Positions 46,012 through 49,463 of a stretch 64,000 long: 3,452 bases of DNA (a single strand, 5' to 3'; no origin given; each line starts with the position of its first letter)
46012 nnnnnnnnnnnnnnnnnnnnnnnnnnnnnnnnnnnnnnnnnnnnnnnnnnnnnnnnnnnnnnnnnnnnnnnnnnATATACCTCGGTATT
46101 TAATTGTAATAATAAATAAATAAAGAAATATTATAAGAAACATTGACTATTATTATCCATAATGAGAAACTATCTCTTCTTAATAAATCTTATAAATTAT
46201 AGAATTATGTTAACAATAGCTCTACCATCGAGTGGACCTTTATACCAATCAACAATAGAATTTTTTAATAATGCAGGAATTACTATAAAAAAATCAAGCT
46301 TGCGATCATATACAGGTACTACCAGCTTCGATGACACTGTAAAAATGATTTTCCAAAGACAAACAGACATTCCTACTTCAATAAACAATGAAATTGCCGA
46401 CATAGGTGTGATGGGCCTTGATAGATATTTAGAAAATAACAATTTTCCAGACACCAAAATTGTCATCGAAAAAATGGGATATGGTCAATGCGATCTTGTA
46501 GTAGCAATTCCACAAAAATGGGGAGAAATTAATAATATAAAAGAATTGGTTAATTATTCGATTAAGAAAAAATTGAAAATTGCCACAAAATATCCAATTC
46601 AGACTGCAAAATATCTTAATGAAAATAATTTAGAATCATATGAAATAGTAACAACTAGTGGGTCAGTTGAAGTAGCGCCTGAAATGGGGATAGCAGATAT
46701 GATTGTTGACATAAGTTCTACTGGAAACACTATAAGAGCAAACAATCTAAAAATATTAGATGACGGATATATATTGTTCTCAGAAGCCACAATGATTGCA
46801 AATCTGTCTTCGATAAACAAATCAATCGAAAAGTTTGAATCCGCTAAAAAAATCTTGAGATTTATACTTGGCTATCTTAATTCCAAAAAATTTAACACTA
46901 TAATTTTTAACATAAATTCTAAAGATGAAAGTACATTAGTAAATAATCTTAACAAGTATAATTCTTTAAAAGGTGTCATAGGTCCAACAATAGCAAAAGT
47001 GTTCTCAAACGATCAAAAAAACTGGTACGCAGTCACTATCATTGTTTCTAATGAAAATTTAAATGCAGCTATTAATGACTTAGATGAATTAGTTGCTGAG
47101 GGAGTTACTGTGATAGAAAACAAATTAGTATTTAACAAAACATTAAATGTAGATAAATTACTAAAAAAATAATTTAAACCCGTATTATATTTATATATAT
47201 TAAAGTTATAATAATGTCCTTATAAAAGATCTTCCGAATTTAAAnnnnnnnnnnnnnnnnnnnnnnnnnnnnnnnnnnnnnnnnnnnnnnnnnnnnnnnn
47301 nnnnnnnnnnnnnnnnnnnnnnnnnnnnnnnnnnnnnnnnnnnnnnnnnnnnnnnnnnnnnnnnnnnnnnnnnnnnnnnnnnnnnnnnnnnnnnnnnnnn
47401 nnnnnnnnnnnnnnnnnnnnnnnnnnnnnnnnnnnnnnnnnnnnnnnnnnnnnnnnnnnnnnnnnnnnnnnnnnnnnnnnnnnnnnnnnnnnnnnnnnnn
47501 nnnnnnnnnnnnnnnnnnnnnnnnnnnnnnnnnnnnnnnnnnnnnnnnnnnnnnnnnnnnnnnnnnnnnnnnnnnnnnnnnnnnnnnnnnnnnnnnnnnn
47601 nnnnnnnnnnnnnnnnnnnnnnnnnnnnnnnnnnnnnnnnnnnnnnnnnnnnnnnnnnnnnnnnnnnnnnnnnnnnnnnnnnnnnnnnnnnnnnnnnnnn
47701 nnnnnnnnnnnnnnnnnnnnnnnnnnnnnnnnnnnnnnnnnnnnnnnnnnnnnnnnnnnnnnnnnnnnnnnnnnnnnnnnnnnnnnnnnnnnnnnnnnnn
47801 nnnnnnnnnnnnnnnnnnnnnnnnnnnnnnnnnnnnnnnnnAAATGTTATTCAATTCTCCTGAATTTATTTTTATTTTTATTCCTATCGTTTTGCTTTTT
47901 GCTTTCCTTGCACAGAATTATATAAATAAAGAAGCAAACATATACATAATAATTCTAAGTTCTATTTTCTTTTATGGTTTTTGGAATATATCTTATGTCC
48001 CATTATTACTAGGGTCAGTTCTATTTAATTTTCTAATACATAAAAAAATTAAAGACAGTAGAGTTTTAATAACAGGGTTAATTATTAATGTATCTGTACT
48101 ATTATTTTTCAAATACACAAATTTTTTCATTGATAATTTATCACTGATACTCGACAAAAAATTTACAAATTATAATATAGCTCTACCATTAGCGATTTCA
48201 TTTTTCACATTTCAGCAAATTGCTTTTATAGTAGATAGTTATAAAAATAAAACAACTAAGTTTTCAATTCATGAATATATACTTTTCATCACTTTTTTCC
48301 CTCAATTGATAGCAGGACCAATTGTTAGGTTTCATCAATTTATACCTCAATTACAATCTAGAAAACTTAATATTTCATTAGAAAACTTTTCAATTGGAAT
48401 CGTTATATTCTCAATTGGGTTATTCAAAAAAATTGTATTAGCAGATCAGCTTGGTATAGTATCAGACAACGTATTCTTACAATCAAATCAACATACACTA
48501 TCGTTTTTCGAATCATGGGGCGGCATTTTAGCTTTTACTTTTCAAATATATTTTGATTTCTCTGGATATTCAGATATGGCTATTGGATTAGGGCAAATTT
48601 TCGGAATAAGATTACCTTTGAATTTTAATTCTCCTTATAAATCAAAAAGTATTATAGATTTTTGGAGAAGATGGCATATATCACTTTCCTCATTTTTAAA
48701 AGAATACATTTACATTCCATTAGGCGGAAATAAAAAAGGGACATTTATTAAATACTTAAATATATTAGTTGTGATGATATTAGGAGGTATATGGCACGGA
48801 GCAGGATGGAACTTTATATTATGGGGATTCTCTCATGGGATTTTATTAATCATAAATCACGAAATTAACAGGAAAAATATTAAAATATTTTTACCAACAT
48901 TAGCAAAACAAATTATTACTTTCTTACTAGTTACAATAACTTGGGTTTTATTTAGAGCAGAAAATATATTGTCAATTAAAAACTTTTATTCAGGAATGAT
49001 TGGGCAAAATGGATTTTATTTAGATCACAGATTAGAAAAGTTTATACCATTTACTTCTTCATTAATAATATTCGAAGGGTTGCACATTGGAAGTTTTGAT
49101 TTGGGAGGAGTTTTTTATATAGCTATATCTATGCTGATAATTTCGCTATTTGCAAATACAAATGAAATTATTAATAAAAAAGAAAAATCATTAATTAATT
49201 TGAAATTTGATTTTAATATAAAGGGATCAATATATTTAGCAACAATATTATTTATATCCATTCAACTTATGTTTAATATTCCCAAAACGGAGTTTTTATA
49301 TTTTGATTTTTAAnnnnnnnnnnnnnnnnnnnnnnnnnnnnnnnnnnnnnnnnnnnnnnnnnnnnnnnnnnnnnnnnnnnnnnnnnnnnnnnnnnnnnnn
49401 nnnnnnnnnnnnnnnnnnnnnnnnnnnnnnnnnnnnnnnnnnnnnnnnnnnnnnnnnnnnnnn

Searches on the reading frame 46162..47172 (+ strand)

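Call 63: search_protein_families(library=pfam, max_evalue=0.00001, proteins=[window:46162-47172:+])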
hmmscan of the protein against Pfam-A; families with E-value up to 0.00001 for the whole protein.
window:46162-47172:+ (336 aa): 2 families
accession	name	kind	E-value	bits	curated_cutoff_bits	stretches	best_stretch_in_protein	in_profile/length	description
PF01634.23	HisG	-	1.3e-39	136.1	25.5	1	66-224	1-148/158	ATP phosphoribosyltransferase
PF08029.16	HisG_C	-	5.6e-07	30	23.5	1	269-318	23-69/73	HisG, C-terminal domain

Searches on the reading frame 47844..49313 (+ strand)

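Call 63: search_protein_families(library=pfam, max_evalue=0.00001, proteins=[window:47844-49313:+])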
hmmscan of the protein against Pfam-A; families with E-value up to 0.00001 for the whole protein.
window:47844-49313:+ (489 aa): 2 families
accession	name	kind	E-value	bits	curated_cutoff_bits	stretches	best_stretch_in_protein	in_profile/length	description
PF03062.24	MBOAT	-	3.2e-33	115.9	27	1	129-344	68-300/337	MBOAT, membrane-bound O-acyltransferase family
PF13813.11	MBOAT_2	-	3.9e-06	27.5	25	0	258-321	2-67/85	Membrane bound O-acyl transferase family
